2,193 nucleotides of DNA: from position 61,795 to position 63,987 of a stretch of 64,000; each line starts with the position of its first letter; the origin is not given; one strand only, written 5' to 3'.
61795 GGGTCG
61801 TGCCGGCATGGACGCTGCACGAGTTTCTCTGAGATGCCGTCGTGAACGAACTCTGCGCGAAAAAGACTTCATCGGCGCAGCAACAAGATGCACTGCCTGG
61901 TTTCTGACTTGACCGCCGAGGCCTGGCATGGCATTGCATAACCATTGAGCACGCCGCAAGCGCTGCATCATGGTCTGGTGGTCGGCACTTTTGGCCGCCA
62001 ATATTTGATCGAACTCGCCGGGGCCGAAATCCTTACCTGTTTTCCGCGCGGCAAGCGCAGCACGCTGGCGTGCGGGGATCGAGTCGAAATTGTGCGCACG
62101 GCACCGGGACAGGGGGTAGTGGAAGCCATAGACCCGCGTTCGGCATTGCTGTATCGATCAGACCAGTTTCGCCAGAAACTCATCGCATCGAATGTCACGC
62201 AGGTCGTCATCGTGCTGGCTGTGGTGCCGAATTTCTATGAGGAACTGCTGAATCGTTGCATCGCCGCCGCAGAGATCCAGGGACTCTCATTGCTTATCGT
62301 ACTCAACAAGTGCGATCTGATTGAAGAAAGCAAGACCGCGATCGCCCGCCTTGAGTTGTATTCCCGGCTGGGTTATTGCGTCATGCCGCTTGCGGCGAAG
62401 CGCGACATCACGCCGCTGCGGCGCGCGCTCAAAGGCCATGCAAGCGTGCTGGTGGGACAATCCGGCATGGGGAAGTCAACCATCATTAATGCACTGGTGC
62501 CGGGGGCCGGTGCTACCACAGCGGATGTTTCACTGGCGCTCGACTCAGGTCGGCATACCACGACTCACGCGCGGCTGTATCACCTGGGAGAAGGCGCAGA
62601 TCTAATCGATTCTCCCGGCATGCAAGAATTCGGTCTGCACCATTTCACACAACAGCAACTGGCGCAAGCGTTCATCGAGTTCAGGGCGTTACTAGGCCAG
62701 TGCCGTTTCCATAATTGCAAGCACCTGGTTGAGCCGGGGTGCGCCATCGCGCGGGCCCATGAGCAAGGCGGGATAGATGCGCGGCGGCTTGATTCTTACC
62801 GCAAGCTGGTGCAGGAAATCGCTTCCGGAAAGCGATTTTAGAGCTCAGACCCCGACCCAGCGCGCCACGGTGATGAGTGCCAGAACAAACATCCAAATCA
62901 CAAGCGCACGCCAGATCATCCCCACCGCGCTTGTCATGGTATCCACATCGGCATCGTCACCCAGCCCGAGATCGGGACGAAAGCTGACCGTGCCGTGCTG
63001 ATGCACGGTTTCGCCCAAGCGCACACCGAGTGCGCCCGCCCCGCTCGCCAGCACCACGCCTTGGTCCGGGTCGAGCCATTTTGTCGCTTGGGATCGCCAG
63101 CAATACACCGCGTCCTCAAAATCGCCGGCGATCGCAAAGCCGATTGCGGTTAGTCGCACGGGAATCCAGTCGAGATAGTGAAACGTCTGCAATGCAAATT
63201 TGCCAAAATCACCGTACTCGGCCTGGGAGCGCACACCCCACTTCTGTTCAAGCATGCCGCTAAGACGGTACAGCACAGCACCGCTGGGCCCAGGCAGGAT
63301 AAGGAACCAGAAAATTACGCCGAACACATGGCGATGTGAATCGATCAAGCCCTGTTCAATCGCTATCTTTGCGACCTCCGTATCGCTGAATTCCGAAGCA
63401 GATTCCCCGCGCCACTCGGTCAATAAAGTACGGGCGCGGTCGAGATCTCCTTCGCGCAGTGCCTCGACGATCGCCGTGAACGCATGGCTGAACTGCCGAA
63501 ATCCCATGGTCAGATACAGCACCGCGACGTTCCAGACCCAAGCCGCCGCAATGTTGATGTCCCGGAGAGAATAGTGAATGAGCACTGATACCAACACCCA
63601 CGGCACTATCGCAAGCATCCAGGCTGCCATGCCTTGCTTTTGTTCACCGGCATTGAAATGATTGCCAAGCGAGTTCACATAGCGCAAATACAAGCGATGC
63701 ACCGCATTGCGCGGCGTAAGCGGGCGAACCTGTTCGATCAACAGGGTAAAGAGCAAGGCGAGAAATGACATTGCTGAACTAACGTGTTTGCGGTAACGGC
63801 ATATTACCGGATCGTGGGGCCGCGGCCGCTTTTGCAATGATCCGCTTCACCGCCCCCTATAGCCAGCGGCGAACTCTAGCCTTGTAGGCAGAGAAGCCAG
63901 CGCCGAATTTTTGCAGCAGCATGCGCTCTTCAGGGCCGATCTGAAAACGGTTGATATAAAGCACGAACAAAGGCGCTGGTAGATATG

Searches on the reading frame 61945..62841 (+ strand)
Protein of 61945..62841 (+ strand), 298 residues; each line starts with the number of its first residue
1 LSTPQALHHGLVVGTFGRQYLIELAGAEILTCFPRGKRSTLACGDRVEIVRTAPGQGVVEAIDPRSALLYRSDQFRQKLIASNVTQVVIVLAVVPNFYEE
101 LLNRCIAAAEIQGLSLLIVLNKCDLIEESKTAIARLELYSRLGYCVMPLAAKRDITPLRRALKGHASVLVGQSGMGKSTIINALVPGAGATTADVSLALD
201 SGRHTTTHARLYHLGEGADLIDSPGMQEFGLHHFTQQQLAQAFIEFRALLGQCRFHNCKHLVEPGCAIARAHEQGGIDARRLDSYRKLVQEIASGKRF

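Call 85: search_protein_families(library=pfam, max_evalue=0.00001, proteins=[window:61945-62841:+])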
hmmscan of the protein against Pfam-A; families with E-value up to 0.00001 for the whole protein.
window:61945-62841:+ (298 aa): 3 families
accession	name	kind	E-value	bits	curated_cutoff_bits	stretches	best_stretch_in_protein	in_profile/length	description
PF03193.22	RsgA_GTPase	-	8.1e-51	172.7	30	1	63-231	2-173/174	RsgA GTPase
PF02421.24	FeoB_N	-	1.4e-06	28.3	27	0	82-153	76-145/156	Ferrous iron transport protein B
PF01926.29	MMR_HSR1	-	2.1e-06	28.3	21.9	1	168-245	3-72/113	50S ribosome-binding GTPase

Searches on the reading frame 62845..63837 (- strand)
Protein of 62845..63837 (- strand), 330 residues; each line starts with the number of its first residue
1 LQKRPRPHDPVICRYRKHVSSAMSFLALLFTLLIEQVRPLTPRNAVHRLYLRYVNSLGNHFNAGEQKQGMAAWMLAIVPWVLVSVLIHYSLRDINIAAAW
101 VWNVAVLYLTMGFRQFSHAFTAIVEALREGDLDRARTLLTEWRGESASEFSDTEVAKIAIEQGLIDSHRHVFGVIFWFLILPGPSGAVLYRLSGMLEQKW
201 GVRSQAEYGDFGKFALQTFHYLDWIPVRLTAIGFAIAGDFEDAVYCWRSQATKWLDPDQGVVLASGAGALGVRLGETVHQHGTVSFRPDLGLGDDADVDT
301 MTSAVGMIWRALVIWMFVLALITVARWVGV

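Call 85: search_protein_families(library=pfam, max_evalue=0.00001, proteins=[window:62845-63837:-])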
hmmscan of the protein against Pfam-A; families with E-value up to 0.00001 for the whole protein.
window:62845-63837:- (330 aa): 2 families
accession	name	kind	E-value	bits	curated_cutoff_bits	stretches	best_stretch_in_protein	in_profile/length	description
PF03186.18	CobD_Cbib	-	2.8e-36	125.7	34.4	1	26-305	3-279/282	CobD/Cbib protein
PF17113.10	AmpE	-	2.6e-07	30.8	21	1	73-249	44-223/284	Regulatory signalling modulator protein AmpE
